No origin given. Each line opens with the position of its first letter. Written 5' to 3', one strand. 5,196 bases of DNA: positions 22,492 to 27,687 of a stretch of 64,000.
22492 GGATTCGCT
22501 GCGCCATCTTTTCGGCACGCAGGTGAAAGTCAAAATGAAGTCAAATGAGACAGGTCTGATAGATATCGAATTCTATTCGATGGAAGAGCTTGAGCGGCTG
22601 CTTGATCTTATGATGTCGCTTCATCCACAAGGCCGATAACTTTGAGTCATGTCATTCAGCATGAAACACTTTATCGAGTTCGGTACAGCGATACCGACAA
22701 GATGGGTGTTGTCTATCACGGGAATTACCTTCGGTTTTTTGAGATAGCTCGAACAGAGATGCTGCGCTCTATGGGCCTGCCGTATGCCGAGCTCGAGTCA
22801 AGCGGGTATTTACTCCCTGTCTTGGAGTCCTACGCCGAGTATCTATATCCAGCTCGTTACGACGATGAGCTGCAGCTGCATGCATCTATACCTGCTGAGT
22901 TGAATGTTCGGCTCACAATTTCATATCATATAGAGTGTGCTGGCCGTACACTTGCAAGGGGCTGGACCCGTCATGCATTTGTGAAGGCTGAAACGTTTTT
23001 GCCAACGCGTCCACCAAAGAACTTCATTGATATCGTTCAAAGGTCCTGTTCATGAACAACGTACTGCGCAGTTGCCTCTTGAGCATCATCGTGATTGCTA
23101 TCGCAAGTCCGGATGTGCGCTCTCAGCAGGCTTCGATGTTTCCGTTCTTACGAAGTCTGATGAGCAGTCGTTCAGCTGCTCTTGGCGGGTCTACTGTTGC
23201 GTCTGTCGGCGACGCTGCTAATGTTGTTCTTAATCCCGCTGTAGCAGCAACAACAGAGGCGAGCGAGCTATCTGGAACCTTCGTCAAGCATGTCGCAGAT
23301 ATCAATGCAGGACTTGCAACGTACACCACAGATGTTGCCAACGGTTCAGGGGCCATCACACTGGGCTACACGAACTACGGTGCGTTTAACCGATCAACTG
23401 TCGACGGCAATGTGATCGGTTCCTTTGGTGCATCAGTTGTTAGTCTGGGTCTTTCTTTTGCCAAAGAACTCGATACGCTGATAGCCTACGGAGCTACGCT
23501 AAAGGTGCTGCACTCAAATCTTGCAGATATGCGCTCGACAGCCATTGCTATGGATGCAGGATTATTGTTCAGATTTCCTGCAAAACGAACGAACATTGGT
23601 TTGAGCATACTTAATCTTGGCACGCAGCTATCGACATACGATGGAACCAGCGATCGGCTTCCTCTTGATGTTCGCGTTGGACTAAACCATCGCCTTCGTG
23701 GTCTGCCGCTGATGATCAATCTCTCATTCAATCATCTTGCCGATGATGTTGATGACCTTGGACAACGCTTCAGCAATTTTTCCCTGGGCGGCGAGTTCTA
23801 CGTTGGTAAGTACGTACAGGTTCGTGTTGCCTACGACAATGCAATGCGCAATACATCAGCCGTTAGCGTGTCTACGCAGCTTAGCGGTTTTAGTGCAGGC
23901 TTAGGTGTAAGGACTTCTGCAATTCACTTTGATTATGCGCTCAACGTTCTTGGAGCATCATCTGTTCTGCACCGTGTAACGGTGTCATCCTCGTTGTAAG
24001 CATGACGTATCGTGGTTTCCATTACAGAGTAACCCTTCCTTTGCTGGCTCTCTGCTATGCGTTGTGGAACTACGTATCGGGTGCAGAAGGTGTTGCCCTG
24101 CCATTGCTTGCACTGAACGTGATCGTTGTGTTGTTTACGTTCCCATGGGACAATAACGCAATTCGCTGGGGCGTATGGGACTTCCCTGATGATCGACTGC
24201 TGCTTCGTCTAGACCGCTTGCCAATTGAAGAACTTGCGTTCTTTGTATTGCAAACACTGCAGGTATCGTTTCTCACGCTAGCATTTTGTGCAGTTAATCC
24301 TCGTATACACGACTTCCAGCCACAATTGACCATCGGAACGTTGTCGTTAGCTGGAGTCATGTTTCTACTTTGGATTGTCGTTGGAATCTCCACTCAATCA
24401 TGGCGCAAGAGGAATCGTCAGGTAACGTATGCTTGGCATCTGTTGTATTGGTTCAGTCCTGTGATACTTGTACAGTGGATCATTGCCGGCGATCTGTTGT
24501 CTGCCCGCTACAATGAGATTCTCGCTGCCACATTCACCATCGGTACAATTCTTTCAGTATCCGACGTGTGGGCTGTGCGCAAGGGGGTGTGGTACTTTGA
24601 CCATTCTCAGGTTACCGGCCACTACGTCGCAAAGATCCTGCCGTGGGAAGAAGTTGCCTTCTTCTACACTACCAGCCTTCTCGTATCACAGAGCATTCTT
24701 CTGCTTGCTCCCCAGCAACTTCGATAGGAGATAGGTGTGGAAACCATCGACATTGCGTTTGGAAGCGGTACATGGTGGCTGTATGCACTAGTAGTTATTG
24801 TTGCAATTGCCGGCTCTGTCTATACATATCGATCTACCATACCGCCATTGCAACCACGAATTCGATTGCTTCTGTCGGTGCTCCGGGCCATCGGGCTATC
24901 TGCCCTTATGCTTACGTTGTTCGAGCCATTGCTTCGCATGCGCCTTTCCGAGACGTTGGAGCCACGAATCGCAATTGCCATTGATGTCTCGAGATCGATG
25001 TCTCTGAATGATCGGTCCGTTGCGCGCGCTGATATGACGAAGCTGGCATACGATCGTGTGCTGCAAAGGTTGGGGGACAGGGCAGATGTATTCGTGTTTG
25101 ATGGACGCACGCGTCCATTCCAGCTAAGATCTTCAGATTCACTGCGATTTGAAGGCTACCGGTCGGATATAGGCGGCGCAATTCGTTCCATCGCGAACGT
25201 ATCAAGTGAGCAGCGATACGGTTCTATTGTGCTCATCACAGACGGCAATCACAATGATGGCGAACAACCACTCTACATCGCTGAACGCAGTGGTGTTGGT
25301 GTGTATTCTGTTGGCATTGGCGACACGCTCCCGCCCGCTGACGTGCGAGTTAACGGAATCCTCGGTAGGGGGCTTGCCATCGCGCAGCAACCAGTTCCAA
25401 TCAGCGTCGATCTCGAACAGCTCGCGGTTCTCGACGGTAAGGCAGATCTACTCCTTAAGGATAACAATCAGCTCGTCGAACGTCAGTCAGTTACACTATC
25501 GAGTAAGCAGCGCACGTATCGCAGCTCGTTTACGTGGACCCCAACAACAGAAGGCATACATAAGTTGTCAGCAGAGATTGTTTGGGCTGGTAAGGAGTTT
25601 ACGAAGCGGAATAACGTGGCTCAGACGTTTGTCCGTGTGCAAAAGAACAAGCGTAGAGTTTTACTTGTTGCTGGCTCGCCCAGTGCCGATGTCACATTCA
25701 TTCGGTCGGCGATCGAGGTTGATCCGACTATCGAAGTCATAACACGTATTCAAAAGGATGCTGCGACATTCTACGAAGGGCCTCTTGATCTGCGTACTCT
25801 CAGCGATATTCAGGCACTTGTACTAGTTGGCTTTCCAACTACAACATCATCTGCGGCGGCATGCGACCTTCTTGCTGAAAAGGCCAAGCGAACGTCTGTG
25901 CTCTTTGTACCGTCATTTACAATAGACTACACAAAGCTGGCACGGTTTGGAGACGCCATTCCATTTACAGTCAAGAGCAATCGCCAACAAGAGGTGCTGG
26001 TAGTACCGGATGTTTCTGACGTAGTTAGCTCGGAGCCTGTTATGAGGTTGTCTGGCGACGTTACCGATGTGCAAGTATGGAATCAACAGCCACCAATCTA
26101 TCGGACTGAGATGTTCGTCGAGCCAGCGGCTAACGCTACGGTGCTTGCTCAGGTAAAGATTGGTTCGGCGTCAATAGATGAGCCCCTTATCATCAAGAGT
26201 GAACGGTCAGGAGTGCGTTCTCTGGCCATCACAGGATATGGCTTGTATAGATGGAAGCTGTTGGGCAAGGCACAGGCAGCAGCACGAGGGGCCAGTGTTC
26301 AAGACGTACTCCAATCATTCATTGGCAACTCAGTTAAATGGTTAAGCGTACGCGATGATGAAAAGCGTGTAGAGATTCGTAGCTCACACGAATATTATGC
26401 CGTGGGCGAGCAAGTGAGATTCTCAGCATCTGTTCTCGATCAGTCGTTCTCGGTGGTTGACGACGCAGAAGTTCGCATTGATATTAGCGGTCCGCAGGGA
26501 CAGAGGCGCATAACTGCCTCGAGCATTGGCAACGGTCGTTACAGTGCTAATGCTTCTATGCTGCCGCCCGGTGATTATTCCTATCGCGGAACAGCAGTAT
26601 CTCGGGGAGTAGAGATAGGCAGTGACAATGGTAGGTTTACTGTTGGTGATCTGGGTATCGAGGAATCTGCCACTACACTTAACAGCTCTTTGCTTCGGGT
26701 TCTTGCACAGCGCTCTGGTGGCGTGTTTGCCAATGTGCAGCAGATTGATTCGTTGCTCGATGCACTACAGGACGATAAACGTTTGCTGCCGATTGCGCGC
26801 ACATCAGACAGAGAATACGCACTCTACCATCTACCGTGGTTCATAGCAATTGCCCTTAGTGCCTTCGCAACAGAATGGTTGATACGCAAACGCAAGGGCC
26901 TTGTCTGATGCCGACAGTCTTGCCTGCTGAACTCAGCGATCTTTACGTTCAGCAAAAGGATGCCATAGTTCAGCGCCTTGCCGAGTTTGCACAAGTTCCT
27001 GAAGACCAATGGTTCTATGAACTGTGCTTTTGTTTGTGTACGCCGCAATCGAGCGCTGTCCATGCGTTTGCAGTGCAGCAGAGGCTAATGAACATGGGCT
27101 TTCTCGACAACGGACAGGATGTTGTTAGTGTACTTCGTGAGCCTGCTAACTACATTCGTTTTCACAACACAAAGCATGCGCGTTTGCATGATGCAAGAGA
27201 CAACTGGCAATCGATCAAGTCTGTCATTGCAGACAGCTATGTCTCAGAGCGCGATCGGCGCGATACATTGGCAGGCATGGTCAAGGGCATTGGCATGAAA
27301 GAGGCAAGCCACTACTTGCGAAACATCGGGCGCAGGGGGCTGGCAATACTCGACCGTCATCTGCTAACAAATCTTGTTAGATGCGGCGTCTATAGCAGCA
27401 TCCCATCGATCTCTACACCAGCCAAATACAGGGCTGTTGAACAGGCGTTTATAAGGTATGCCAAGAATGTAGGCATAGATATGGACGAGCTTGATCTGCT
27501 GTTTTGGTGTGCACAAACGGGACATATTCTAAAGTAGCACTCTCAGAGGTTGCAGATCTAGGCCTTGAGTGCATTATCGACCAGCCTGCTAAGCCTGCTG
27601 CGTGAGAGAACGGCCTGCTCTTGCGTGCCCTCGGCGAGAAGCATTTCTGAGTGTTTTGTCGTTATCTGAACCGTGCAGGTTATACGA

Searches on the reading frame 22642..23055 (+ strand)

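Call 55: search_protein_families(library=pfam, proteins=[window:22642-23055:+], max_evalue=0.0001)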
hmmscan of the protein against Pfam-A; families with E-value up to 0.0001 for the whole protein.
window:22642-23055:+ (137 aa): 2 families
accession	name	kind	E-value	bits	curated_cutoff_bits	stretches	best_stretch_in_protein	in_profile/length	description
PF13279.12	4HBT_2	-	8.8e-15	55.7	25.5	1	13-126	1-116/122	Thioesterase-like superfamily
PF03061.28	4HBT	-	2.5e-11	44.2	20.6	1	21-102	1-75/79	Thioesterase superfamily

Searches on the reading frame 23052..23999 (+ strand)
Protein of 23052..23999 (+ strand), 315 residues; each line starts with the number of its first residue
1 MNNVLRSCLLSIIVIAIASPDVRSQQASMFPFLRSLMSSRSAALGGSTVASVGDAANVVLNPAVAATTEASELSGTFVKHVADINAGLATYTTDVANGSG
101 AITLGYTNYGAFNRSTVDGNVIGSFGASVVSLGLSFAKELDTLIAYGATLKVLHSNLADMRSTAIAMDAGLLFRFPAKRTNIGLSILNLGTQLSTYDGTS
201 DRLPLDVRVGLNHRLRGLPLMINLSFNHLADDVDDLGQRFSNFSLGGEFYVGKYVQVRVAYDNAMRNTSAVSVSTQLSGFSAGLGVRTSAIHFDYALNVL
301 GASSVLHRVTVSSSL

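Call 55: search_protein_families(library=pfam, proteins=[window:23052-23999:+], max_evalue=0.0001)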
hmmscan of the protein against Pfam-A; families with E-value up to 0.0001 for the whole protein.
window:23052-23999:+ (315 aa): 0 families

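Call 74: search_protein_families(library=ncbifam, proteins=[window:23052-23999:+], max_evalue=0.001)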
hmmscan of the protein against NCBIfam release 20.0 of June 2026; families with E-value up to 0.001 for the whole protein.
window:23052-23999:+ (315 aa): 4 families
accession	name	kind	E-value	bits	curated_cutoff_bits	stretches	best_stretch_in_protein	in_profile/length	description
NF033711.1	T9SS_PorQ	equivalog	5.9e-56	189.9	220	1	9-312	4-332/335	type IX secretion system protein PorQ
NF033709.1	PorV_fam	subfamily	2.1e-37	129.5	90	1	29-311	3-322/326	PorV/PorQ family protein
NF033710.1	T9SS_OM_PorV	equivalog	1.7e-09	37.4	250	1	23-213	19-229/367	type IX secretion system outer membrane channel protein PorV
NF052325.1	PorVQ2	equivalog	6e-06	25.4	325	0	245-306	280-341/354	putative type IX sorting system protein PorV2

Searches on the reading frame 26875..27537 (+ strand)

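Call 55: search_protein_families(library=pfam, proteins=[window:26875-27537:+], max_evalue=0.0001)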
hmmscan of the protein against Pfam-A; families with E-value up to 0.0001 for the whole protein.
window:26875-27537:+ (220 aa): 1 family
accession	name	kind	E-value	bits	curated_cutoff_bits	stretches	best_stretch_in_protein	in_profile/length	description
PF22175.2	Ogg-HhH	-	1e-42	146.1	27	1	33-201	3-173/173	8-oxoguanine DNA glycosylase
